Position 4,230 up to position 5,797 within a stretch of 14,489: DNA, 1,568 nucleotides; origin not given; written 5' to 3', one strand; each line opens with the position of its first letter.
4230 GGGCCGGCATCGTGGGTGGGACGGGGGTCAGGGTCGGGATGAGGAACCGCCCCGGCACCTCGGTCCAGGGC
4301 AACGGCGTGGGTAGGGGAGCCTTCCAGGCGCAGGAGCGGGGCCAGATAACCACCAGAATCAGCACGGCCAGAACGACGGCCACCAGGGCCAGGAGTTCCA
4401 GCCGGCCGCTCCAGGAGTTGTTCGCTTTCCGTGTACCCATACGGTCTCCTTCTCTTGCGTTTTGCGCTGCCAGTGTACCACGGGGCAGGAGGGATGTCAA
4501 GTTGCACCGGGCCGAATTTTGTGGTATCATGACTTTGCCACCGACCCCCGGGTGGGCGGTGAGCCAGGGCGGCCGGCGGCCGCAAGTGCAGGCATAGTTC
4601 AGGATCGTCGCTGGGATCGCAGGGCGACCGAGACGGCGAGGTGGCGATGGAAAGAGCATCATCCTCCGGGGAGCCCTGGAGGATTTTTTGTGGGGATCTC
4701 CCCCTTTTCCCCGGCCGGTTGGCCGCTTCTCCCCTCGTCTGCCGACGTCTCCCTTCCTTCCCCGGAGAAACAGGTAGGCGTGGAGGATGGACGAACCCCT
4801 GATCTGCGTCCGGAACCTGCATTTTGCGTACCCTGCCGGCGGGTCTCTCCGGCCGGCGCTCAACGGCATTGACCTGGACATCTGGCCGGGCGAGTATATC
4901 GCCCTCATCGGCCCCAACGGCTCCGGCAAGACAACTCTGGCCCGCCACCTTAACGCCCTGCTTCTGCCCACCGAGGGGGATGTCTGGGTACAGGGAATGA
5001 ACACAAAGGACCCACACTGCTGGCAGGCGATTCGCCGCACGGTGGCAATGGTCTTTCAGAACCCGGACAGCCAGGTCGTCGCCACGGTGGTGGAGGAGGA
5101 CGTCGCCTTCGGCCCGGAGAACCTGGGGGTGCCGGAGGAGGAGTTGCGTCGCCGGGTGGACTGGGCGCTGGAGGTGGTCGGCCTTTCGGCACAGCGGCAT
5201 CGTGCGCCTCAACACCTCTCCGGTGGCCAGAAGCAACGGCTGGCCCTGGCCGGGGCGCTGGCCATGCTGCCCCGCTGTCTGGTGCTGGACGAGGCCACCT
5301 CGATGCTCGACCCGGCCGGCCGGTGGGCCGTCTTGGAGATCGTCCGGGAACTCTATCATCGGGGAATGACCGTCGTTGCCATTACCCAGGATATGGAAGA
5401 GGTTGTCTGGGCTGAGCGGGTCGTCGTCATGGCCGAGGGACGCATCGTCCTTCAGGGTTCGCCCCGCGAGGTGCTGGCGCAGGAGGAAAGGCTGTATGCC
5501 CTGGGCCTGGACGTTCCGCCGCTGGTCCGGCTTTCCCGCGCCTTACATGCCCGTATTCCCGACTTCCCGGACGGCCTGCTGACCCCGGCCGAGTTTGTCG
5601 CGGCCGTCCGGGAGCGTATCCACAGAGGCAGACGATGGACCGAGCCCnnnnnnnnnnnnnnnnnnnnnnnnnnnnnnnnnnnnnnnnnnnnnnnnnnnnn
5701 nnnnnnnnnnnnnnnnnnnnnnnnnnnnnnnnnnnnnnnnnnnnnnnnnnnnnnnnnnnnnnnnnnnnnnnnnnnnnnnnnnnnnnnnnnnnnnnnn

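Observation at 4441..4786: Candidate attenuator or riboswitch leader upstream of the ECF-panT-coaX operon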

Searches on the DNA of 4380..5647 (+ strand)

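Call 4: search_rna_families(source=window, start=4380, end=4850, threshold=evalue, max_evalue=10, show_alignments=3)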
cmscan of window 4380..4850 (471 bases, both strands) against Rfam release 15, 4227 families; matches with E-value up to 10: 1.
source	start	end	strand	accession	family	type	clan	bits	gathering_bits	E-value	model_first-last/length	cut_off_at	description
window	4545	4573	+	RF02145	MEG8_1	Gene; lncRNA;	-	9.7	70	10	69-97/97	no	Maternally expressed 8 exon 1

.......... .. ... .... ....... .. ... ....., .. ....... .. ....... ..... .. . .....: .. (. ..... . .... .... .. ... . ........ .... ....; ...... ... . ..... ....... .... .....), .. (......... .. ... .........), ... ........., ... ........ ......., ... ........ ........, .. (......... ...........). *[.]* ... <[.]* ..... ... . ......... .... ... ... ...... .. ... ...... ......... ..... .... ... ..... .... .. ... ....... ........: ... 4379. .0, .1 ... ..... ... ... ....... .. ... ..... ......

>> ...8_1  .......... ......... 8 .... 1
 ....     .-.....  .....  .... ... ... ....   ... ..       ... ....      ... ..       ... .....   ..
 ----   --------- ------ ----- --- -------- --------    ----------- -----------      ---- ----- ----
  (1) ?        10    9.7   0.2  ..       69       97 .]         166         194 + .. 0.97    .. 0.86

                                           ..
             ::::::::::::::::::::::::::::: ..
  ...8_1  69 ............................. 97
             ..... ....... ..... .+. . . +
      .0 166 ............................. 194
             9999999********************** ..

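Call 22: build_rna_model(alignment_id=A1, structure=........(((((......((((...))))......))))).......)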
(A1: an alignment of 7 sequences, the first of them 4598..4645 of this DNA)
Model R1 built from alignment A1 (7 sequences, 48 columns); structure: as given.
model positions 48; base pairs 9; branch points 0; effective number of sequences 5.85; information 1.15 bits per position. Calibrated on 0.2 Mb of random sequence (short: E-values are rough).
structure used (alignment columns):
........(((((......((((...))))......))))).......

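Call 23: search_with_rna_model(model_id=R1, sources=[window, L001, L002, L003, L004, L005, L006, L007, L008, L009, L010, L011, L012, L013, L014, L015, L016, L017, L018, L019, L020, L021, L022, L023, L024, L025, L026, L027, L028, L029, L030, L031, L032, L033, L034, L035, L036, L037, L038, L039, L040, L041, L042, L043, L044, L045, L046, L047, L048, L049, L050, L051, L052, L053, L054, L055, L056, L057, L058, L059, L060, L061, L062, L063, L064, L065, L066, L067, L068, L069, L070, L071, L072, L073, L074, L075, L076, L077, L078, L079, L080, L081, L082, L083, L084, L085], max_evalue=10, show_alignments=0)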
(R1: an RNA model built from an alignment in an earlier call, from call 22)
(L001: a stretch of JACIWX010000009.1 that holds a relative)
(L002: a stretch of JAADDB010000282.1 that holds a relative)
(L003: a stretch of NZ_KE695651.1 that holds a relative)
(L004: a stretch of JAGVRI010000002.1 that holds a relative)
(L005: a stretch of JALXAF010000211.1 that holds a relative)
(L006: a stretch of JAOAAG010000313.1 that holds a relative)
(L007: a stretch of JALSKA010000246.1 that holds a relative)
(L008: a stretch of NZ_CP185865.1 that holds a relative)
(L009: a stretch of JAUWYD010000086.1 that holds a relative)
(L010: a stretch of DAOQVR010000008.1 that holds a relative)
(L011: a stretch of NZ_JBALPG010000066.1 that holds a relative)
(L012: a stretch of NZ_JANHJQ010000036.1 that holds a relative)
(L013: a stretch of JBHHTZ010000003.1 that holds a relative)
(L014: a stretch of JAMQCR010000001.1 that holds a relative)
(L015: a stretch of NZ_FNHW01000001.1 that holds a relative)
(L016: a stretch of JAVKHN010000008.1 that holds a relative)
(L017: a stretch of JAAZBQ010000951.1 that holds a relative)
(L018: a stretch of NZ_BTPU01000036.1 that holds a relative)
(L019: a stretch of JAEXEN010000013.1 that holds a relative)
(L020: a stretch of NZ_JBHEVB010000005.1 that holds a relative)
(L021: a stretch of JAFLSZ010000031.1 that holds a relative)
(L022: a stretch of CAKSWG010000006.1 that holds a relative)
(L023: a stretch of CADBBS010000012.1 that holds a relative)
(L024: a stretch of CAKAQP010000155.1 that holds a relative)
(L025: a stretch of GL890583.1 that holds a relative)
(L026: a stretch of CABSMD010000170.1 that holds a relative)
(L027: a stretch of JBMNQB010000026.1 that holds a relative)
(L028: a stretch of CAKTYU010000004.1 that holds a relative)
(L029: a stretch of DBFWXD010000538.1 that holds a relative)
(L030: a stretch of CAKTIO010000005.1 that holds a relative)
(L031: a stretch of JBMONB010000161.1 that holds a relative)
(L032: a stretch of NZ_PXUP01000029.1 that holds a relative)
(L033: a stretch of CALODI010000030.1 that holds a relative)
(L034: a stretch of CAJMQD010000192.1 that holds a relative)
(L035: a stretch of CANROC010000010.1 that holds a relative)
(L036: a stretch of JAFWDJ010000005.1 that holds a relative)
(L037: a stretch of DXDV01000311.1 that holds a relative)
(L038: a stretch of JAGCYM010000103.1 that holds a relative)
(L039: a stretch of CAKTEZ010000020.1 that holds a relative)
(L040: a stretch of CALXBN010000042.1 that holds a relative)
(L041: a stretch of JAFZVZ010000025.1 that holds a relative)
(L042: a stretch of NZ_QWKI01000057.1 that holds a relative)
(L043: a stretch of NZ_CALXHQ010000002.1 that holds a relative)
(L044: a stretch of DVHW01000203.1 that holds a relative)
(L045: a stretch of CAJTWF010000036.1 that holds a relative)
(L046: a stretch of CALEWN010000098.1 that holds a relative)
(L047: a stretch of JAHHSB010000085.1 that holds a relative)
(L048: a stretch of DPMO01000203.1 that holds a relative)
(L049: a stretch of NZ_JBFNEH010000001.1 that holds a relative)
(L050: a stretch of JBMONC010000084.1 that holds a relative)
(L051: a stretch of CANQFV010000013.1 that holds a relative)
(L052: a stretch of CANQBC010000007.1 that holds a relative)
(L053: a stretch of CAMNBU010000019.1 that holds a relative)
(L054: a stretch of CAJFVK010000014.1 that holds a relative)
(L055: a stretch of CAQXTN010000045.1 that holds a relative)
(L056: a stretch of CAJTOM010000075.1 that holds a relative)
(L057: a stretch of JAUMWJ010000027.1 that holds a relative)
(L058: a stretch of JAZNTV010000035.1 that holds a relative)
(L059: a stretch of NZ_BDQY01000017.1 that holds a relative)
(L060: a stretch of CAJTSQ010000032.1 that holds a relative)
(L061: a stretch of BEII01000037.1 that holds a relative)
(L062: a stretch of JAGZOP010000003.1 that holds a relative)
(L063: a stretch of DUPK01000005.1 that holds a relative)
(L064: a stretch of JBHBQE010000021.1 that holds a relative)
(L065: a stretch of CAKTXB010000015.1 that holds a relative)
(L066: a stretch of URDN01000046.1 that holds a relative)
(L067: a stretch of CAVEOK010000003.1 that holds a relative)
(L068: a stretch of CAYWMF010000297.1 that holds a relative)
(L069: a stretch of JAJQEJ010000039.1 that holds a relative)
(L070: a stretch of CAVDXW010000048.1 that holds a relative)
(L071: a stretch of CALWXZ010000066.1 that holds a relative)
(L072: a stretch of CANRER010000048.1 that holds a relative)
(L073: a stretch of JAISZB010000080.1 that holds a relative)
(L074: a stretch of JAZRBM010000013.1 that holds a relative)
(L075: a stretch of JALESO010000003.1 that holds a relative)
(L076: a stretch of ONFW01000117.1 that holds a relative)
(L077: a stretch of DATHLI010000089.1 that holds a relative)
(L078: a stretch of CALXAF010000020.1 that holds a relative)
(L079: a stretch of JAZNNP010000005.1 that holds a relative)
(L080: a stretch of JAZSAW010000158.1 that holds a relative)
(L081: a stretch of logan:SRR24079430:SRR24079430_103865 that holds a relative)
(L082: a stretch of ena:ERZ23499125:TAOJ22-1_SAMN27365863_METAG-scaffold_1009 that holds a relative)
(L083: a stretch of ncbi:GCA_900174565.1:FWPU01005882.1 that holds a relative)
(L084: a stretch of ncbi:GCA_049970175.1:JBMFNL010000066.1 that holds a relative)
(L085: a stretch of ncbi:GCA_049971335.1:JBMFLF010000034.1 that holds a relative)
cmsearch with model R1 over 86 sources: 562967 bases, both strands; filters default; matches with E-value up to 10: 19.
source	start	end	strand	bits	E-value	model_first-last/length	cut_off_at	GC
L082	5952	5999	+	73.9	4.9e-21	1-48/48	no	0.67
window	4598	4645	+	73.1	8.8e-21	1-48/48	no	0.69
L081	126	173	+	73.1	8.8e-21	1-48/48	no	0.69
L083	5952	5999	+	72.2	1.8e-20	1-48/48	no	0.65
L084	5952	5999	+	71.1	4.1e-20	1-48/48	no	0.62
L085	5952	5999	+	71.1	4.1e-20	1-48/48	no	0.62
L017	423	470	+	59.8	2.3e-16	1-48/48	no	0.58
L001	2909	2956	+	58.3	7.4e-16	1-48/48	no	0.48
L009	2860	2888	+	25.1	8e-05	10-40/48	no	0.62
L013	2879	2911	+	19.7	0.005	12-38/48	no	0.73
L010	6127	6193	-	15.8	0.099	1-48/48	no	0.72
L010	5802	5842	-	14.6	0.24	1-48/48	no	0.61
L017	1462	1517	+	14.3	0.31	1-48/48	no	0.71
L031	5687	5715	+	13.2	0.74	1-48/48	no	0.76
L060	1499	1515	-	13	0.89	20-36/48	no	0.76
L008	4974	5020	+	11.2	3.3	1-48/48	no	0.55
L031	2290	2336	+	11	4.1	1-48/48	no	0.53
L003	985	1014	+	10.8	4.7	1-48/48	no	0.73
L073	1257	1269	+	9.8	9.9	20-32/48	no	0.69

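Call 34: search_rna_families(sources=[L086, L093, L099, L087, L090, L098, L109, L121, L128, L134, L001, L017, L009, L013, L183, L175, L120, L100], threshold=gathering, show_alignments=3)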
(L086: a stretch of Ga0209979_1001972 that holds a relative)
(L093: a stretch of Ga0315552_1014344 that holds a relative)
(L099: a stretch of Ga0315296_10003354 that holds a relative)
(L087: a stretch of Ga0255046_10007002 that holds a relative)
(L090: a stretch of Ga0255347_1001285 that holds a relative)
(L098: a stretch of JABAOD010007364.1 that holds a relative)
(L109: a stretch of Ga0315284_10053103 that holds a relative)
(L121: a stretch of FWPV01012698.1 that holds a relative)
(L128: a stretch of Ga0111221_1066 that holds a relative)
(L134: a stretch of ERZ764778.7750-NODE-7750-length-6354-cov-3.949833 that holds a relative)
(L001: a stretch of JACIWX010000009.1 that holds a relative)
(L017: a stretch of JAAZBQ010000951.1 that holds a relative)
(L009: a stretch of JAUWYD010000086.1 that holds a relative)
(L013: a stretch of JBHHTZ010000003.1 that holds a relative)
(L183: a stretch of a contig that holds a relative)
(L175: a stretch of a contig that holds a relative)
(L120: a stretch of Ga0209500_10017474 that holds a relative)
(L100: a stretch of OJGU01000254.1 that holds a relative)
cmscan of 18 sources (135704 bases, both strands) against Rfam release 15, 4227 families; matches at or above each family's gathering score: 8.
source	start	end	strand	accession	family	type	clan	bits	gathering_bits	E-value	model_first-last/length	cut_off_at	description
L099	49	121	-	RF00005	tRNA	Gene; tRNA;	CL00001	73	29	9.6e-14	1-71/71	no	tRNA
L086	11288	11360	+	RF00005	tRNA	Gene; tRNA;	CL00001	71.7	29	2.2e-13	1-71/71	no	tRNA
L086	12283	12354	+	RF00005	tRNA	Gene; tRNA;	CL00001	69.4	29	9.4e-13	1-71/71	no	tRNA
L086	11452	11522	+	RF00005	tRNA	Gene; tRNA;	CL00001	66.1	29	7.8e-12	1-71/71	no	tRNA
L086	11363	11447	+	RF00005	tRNA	Gene; tRNA;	CL00001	58.7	29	8.5e-10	1-71/71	no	tRNA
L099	5969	6054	-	RF01749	pan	Cis-reg;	-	43.4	36.2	0.00069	1-92/92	no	pan motif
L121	4267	4351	+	RF01749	pan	Cis-reg;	-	41.6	36.2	0.0018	1-92/92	no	pan motif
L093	1886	1977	+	RF01749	pan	Cis-reg;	-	40.1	36.2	0.0039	1-92/92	no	pan motif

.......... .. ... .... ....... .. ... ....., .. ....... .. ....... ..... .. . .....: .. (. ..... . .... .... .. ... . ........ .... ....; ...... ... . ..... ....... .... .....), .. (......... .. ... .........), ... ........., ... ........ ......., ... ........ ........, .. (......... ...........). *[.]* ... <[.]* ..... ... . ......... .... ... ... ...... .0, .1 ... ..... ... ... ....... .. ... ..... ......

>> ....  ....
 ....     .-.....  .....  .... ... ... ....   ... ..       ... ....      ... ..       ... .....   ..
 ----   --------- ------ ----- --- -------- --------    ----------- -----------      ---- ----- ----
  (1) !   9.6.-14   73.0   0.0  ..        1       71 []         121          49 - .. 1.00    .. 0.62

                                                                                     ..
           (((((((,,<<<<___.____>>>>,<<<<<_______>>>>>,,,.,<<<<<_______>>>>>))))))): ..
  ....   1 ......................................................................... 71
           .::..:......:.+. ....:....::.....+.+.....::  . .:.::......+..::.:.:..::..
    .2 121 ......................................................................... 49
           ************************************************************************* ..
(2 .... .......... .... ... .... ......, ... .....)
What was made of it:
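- On pan RNA motif (RF01749): Of the 18 loci scanned, only 3 reached the threshold (call 34), so the curated model is insensitive to this type of pan RNA.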

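Call 44: search_rna_families(source=window, start=4528, end=4648, threshold=evalue, max_evalue=10, show_alignments=4)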
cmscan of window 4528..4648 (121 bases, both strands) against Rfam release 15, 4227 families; matches with E-value up to 10: 4.
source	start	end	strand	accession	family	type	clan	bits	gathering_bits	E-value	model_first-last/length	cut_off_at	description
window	4531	4570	-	RF03207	mir-3960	Gene; miRNA;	-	17.4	73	2.1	1-73/73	no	mir-3960 microRNA precursor family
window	4537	4618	-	RF02506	Atu_Ti1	Gene; sRNA;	-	15.8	55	1.5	1-92/92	no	Rhizobiales sRNA Atu_Ti1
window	4545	4573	+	RF02145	MEG8_1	Gene; lncRNA;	-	13.9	70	0.16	69-97/97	no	Maternally expressed 8 exon 1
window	4535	4573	-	RF02145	MEG8_1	Gene; lncRNA;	-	8.2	70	7.1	52-97/97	no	Maternally expressed 8 exon 1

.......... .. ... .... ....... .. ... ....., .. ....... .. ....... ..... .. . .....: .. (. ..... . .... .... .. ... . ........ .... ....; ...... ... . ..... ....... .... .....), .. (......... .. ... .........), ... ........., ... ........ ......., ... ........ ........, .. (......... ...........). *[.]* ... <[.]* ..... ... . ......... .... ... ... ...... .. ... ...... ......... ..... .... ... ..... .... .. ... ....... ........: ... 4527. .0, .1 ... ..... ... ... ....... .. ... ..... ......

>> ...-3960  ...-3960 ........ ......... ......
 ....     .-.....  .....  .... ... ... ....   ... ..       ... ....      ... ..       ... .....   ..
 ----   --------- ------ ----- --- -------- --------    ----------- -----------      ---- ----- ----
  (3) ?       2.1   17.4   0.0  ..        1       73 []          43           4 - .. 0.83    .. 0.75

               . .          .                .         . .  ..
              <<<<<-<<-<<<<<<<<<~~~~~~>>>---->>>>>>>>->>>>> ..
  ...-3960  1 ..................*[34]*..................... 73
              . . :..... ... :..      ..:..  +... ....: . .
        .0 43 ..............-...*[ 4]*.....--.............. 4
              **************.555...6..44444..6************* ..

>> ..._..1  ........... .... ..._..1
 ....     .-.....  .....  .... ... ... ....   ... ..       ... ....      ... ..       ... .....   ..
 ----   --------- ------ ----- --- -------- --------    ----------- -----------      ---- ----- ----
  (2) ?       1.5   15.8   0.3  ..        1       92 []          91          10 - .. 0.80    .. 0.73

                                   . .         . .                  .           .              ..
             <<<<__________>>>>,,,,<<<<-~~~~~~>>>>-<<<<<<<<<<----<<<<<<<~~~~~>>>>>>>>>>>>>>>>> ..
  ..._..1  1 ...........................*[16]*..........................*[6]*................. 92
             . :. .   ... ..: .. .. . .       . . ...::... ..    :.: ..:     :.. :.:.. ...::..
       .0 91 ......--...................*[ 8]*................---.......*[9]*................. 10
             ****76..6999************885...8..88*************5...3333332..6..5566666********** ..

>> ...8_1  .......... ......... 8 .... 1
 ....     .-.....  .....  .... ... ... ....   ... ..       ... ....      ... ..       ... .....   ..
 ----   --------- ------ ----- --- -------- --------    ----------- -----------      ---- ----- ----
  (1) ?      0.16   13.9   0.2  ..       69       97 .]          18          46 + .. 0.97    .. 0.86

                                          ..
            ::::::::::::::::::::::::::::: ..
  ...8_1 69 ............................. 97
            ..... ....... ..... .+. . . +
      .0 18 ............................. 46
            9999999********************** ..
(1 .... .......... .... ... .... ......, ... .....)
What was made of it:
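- On pan RNA motif (RF01749): None at E<=10 on 4380-4850 (call 4) or on 4528-4648 (call 44).
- Tried and rejected: Only noise appeared at E<=10 on 4380-4850 and on 4528-4648 (MEG8, mir-3960, Atu_Ti1; calls 4, 44).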

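Call 49: build_rna_model(alignment_id=A3, structure=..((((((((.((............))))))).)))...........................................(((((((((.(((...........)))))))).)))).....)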
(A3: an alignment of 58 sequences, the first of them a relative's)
Model R2 built from alignment A3 (58 sequences, 121 columns); structure: as given.
model positions 93; base pairs 22; branch points 1; effective number of sequences 3.3; information 0.614 bits per position. Calibrated on 0.2 Mb of random sequence (short: E-values are rough).
structure used (alignment columns):
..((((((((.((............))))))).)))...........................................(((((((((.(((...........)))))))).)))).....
